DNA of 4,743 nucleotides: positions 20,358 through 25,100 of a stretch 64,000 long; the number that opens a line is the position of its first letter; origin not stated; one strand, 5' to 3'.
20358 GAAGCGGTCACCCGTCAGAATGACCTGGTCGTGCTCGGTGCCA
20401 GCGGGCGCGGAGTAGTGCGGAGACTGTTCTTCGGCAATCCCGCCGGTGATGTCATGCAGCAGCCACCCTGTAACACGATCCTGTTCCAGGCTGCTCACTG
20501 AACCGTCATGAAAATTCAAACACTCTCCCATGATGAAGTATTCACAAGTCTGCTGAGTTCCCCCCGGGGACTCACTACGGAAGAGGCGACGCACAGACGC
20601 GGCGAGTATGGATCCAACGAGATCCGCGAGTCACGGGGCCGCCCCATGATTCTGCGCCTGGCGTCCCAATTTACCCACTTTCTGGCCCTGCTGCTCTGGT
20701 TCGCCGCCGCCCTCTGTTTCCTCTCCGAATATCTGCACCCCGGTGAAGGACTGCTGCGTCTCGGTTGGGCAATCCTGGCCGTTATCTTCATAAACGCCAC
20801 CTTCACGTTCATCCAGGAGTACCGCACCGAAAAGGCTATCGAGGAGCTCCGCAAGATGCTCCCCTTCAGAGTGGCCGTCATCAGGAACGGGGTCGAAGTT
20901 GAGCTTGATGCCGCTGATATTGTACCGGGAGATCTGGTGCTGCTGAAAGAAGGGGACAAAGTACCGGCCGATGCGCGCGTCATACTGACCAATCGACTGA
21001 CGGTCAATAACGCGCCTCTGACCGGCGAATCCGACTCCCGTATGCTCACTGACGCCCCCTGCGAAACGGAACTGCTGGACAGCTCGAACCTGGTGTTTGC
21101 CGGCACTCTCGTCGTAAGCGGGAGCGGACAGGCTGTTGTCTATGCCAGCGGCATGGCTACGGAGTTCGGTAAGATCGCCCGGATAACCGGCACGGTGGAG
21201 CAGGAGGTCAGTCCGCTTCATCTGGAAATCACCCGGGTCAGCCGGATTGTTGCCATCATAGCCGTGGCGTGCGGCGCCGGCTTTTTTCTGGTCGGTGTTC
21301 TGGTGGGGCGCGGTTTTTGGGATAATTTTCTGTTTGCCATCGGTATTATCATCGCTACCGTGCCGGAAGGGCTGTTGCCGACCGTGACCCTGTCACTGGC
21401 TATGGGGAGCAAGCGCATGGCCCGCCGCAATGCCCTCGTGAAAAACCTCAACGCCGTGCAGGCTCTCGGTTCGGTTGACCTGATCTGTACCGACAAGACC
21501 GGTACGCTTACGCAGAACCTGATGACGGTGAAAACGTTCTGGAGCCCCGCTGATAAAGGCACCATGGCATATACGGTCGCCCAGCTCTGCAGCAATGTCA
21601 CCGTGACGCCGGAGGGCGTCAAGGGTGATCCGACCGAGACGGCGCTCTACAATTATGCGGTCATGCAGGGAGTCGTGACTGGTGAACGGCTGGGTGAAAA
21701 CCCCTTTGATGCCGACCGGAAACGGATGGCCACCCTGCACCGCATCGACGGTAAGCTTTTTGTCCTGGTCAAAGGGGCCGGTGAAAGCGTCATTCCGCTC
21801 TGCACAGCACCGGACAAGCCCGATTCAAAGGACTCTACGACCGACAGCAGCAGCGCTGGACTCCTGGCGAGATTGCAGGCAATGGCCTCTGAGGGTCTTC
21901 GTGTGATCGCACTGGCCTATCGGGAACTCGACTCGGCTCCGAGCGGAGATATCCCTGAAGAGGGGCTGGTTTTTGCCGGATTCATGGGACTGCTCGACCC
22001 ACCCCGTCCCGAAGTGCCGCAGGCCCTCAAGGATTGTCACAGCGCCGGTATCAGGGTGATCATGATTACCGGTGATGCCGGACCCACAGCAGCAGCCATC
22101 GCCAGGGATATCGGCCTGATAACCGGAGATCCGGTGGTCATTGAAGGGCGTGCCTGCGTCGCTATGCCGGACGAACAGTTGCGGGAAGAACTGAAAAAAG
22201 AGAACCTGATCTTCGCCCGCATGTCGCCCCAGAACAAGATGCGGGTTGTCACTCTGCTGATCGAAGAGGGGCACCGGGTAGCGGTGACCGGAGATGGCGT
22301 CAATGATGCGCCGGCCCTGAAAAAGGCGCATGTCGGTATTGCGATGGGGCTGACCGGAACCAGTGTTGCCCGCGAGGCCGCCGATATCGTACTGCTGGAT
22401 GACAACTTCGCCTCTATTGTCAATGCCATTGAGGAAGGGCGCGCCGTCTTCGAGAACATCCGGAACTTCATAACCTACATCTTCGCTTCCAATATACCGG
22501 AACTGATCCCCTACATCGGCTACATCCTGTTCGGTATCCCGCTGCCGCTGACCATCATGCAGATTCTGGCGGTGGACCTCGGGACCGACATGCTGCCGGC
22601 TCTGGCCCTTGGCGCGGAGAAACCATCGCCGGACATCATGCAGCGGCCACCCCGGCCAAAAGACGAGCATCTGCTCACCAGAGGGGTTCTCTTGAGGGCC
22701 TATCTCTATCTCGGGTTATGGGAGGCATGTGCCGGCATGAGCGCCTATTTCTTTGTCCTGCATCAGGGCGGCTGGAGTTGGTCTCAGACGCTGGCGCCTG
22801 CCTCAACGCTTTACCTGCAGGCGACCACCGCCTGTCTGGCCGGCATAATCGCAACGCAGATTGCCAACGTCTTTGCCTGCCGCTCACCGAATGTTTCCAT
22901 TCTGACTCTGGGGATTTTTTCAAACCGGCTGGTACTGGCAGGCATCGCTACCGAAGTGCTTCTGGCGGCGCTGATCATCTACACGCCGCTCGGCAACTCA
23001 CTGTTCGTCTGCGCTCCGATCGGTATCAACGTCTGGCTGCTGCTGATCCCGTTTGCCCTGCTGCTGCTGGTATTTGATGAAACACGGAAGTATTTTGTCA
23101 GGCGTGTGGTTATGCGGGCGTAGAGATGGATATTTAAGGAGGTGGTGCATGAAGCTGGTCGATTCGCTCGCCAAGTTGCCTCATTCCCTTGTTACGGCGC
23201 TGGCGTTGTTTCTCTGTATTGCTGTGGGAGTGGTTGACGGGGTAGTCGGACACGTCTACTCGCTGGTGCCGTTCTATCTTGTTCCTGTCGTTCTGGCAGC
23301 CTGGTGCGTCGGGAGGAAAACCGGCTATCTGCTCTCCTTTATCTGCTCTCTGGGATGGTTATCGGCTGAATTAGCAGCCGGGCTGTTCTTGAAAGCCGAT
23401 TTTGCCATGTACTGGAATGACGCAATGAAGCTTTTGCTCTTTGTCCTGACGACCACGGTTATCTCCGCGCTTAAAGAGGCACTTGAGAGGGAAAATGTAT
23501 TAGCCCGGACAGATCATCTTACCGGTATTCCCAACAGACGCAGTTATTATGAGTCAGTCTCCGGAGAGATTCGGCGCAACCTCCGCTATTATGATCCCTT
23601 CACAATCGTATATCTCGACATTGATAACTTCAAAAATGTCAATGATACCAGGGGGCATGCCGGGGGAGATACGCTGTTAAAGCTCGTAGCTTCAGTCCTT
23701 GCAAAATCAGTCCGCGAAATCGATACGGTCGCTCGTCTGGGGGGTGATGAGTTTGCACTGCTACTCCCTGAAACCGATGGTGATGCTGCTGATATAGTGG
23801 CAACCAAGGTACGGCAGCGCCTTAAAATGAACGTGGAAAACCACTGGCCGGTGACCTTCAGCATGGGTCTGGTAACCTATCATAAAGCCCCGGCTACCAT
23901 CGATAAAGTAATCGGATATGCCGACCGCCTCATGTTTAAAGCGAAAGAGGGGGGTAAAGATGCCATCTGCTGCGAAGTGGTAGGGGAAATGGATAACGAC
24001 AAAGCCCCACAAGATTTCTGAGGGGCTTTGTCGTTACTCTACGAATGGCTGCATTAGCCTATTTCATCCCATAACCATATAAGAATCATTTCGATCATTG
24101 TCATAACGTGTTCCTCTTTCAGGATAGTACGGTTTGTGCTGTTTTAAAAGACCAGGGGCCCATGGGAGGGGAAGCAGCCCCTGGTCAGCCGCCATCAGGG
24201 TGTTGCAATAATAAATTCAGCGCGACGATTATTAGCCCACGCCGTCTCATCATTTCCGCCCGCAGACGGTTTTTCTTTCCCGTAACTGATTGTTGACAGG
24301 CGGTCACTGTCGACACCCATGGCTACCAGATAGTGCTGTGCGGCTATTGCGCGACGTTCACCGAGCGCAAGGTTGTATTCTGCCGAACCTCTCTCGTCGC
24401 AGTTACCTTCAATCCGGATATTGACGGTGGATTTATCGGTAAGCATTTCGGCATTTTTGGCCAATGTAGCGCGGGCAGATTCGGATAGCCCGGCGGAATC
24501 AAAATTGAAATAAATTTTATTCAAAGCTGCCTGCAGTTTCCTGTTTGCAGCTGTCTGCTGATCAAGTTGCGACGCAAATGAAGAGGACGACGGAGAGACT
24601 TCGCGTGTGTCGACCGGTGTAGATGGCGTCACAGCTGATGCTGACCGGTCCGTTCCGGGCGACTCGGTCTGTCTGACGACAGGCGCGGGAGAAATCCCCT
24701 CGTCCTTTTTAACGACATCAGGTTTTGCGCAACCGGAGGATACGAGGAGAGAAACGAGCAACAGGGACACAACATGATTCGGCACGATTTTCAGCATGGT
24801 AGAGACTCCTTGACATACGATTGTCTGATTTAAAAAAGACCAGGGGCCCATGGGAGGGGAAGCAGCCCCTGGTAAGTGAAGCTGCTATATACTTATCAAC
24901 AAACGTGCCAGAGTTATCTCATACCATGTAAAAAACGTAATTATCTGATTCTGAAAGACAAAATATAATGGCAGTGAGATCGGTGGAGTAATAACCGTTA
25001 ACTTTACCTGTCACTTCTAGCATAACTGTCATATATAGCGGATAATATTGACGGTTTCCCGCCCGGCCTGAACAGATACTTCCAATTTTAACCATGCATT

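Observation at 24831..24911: Duplicated sigma-54 promoter, hairpin and U-tract module: premature terminator, attenuator or a roughly 60-nt sigma-54-dependent sRNA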

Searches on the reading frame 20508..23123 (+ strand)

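Call 12: search_protein_families(library=ncbifam, proteins=[window:20508-23123:+], max_evalue=0.00001)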
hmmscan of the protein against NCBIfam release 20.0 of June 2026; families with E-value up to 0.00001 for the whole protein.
window:20508-23123:+ (871 aa): 19 families
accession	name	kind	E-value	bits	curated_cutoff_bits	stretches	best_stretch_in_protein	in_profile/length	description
TIGR01106.1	ATPase-IIC_X-K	subfamily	3.2e-178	594.7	946.1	3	363-760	413-856/997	Na,H/K antiporter P-type ATPase subunit alpha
TIGR01522.1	ATPase-IIA2_Ca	equivalog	9.6e-175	582.7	798.3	1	3-866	4-852/854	calcium-transporting P-type ATPase, PMR1-type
TIGR01116.1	ATPase-IIA1_Ca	equivalog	8.4e-149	497.1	703.4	2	399-865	380-799/799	calcium-translocating P-type ATPase, SERCA-type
TIGR01517.1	ATPase-IIB_Ca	equivalog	2.3e-131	439.6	507.05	1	18-728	52-766/882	calcium-translocating P-type ATPase, PMCA-type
TIGR01523.1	ATPase-IID_K-Na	equivalog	1.4e-124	416.8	645.05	3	370-750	455-857/997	potassium/sodium efflux P-type ATPase, fungal-type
TIGR01524.1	ATPase-IIIB_Mg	equivalog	1.8e-115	386.7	610.75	1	6-718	18-730/867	magnesium-translocating P-type ATPase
TIGR01647.1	ATPase-IIIA_H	equivalog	1.4e-113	380.6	615.5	1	21-799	1-739/755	plasma-membrane proton-efflux P-type ATPase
NF011702.0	PRK15122.1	subfamily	9.2e-102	341.5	975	1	7-714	35-765/907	magnesium-translocating P-type ATPase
TIGR01494.1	ATPase_P-type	subfamily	1.8e-94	316.9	62.3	2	89-538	2-366/478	HAD-IC family P-type ATPase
TIGR01525.1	ATPase-IB_hvy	subfamily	2.7e-69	234.5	346.25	3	82-350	17-275/560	heavy metal translocating P-type ATPase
TIGR01657.1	P-ATPase-V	hypoth_equivalog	1.1e-63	215.3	618.25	3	11-361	129-486/1055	ATP13A2 family polyamine export P-type ATPase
TIGR01512.1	ATPase-IB2_Cd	subfamily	4.5e-53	180.7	313.5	2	88-343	22-254/494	cadmium family heavy metal-translocating P-type ATPase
TIGR01511.1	ATPase-IB1_Cu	subfamily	7.1e-49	167.1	397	2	91-350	51-288/542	copper-translocating P-type ATPase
NF008262.1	PRK11033.1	equivalog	3.8e-37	128.1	1005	2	570-656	602-686/731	zinc/cadmium/mercury/lead-transporting ATPase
NF007952.0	PRK10671.1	equivalog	2.4e-36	125.3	1316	2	568-663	696-790/838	copper-exporting P-type ATPase CopA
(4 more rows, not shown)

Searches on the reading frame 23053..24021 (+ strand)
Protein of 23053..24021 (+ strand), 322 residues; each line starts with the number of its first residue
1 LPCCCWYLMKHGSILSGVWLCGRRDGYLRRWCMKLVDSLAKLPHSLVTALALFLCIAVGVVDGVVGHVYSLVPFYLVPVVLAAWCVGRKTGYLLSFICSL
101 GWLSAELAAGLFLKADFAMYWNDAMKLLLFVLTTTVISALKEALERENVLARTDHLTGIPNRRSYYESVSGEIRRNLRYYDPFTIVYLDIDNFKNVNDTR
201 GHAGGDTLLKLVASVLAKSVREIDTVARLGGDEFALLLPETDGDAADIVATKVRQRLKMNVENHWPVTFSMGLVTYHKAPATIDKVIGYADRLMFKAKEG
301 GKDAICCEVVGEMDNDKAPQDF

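Call 14: search_protein_families(library=ncbifam, proteins=[window:23053-24021:+], max_evalue=0.00001)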
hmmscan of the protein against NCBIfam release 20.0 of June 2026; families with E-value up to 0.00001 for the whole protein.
window:23053-24021:+ (322 aa): 20 families
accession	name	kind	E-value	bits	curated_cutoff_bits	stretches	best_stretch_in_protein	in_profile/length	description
NF038266.1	diguan_SiaD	equivalog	3e-40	138.2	290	1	141-304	84-251/252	biofilm regulation diguanylate cyclase SiaD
TIGR00254.1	GGDEF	domain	5.8e-39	133.5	37.4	1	150-305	4-164/168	diguanylate cyclase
NF007380.0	PRK09894.1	equivalog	2.2e-35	122.5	256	1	137-306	117-285/296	diguanylate cyclase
NF007423.1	PRK09966.1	equivalog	3.7e-35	121.6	325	1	150-298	238-390/390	diguanylate cyclase DgcN/YfiN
NF007135.0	PRK09581.1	equivalog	5.5e-35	121.1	474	1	139-307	280-454/457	PleD family two-component system response regulator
NF007474.0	PRK10060.1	equivalog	1.5e-31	109.3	782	1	133-307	219-394/663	cyclic di-GMP phosphodiesterase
NF051473.1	DigCycDgcsShew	equivalog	8.7e-31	107.4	400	1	132-304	114-287/291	diguanylate cyclase DgcS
NF040885.1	diguan_DgcJ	equivalog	3e-29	102.2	500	1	114-300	299-488/493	diguanylate cyclase DgcJ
NF007298.0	PRK09776.1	equivalog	1.4e-28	99.3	1135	1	151-305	684-842/1111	diguanylate cyclase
NF045675.1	PhdiestaseDibA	equivalog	1.8e-28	99.2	980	1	126-304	178-360/623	phosphodiesterase DibA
NF047654.1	DiguCycDgcRLepto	equivalog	2.7e-28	98.7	500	1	116-305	101-293/295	diguanylate cyclase DgcR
NF041606.1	dguan_cyc_DgcA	equivalog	4.4e-27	94.9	370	1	151-305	178-336/340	diguanylate cyclase DgcA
NF011955.1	PRK15426.1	equivalog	2.1e-23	82.3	408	1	126-307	373-560/564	cellulose biosynthesis regulator diguanylate cyclase DgcQ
NF007599.0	PRK10245.1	equivalog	2.9e-20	72.1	402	1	134-303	193-365/371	diguanylate cyclase AdrA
NF053781.1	cdiGMPphdstlr2612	equivalog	8.3e-19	66.8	1600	1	151-300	840-994/1268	Tlr1612 family c-di-GMP phosphodiesterase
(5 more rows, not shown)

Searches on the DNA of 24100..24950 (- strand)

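Call 50: search_rna_families(source=window, start=24100, end=24950, threshold=evalue, max_evalue=10)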
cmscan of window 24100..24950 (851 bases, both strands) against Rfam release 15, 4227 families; matches with E-value up to 10: 3.
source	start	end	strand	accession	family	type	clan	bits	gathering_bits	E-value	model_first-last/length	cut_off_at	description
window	24146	24216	-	RF02791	CcsR1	Gene; sRNA;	-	12.6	65.3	4.6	1-83/83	no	Conserved CCUCCUCCC motif stress-induced RNA 1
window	24688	24729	-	RF00521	SAM_alpha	Cis-reg; riboswitch;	-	11.7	36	10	1-79/79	no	Alpha-proteobacteria SAM riboswitch aptamer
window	24809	24862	+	RF01125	sR4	Gene; snRNA; snoRNA; CD-box;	-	11.5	50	9.4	1-56/56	no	Small nucleolar RNA sR4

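Call 54: build_rna_model(alignment_id=A4, structure=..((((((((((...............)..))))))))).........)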
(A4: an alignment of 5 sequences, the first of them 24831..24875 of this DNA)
Model R1 built from alignment A4 (5 sequences, 48 columns); structure: as given.
model positions 45; base pairs 10; branch points 0; effective number of sequences 4.18; information 1.222 bits per position. Calibrated on 0.2 Mb of random sequence (short: E-values are rough).
structure used (alignment columns):
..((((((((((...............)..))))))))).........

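Call 55: search_with_rna_model(model_id=R1, sources=[window, L003, L004, L005, L006, L007, L008, L009, L012, L043, L075, L076, L077, L078, L079, L080, L084, L085], max_evalue=10, show_alignments=0)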
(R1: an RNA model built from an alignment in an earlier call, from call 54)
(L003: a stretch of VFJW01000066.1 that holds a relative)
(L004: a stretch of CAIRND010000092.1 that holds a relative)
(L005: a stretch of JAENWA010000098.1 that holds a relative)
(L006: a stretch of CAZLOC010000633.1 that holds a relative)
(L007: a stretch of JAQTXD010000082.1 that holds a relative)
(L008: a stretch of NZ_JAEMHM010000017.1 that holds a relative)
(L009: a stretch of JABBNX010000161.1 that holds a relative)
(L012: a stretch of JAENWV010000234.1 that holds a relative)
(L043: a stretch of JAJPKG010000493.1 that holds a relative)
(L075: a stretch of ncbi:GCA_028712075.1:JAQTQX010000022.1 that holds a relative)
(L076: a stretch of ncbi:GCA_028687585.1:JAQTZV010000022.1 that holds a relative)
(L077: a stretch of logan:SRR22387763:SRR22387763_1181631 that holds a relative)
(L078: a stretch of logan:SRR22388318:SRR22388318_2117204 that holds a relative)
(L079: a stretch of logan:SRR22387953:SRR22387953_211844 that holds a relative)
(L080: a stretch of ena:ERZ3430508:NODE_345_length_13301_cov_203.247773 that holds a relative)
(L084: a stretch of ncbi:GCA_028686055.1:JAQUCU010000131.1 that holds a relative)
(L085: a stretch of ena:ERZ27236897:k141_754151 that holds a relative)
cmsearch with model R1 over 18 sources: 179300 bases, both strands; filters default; matches with E-value up to 10: 11.
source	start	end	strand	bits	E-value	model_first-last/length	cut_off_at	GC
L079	3929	3973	+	75.4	2.7e-18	1-45/45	no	0.56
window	24831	24875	-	75.3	2.9e-18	1-45/45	no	0.58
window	24143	24187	-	72.8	1.4e-17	1-45/45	no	0.6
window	16151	16195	-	69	1.7e-16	1-45/45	no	0.58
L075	2881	2926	+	55.5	1.1e-12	1-45/45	no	0.59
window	14933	14965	-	30.8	9.7e-06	1-45/45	no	0.61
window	16159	16195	+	16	0.15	3-39/45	no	0.68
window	24151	24186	+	14.6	0.36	3-38/45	no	0.72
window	24837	24881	+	13.8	0.6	1-45/45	no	0.64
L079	3923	3967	-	13.8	0.6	1-45/45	no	0.62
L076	4087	4124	-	12.7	1.2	1-45/45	no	0.53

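Call 65: search_with_rna_model(model_id=R1, sources=[L087, L088, L089, L090, L091], max_evalue=1, show_alignments=6)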
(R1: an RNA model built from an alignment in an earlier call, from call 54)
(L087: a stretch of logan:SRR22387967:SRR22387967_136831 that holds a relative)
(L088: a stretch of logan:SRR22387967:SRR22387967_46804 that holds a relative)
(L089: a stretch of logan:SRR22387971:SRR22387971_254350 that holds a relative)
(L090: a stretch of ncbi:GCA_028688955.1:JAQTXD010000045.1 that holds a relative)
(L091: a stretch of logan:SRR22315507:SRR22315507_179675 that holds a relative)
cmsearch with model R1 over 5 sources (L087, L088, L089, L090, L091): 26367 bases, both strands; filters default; matches with E-value up to 1: 0.
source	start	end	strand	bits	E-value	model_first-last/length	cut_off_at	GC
